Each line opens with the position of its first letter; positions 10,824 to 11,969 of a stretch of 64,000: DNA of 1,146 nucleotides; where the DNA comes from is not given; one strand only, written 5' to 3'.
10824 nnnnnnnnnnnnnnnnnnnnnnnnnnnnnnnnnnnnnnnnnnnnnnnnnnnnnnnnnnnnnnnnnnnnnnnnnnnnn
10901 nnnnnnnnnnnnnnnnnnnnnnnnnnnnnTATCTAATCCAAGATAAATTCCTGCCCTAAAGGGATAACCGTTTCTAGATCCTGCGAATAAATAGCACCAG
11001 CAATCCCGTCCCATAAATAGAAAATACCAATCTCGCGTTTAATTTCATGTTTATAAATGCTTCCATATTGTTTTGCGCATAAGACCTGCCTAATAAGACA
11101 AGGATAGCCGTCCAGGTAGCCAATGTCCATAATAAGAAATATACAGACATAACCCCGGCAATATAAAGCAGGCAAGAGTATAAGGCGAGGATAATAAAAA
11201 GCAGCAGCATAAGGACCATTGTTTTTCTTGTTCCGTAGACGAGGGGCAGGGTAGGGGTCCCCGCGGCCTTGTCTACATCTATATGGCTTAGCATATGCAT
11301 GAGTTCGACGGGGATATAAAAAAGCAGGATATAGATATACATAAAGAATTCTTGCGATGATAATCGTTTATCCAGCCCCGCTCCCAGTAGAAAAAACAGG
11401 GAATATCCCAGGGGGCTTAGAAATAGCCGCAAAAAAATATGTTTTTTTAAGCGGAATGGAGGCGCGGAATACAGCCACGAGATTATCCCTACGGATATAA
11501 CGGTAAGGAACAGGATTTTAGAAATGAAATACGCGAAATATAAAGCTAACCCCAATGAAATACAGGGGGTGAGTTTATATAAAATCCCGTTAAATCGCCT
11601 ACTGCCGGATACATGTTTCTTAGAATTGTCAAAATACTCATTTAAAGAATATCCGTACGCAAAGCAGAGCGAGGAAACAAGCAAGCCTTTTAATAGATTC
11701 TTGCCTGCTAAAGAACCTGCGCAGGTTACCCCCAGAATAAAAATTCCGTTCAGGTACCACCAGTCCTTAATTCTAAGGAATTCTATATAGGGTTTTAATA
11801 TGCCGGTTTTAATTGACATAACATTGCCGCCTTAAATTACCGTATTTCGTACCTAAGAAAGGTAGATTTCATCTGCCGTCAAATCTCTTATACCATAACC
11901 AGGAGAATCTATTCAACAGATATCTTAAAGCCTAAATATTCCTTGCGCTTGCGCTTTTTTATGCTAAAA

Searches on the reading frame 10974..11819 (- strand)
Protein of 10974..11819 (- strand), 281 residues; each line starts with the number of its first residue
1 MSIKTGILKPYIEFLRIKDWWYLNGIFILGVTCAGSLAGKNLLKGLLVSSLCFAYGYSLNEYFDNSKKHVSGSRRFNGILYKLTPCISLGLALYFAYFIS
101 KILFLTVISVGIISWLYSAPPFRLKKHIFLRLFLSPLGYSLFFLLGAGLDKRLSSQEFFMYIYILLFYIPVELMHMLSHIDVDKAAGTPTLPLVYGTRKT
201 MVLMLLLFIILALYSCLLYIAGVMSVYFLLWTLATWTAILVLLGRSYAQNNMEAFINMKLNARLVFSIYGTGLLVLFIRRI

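Call 30: search_protein_families(library=pfam, proteins=[window:10974-11819:-])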
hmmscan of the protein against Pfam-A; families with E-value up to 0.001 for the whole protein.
window:10974-11819:- (281 aa): 1 family
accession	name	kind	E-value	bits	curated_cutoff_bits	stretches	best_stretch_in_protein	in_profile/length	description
PF01040.23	UbiA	-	1.7e-11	44.3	34.2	1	35-251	15-237/250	UbiA prenyltransferase family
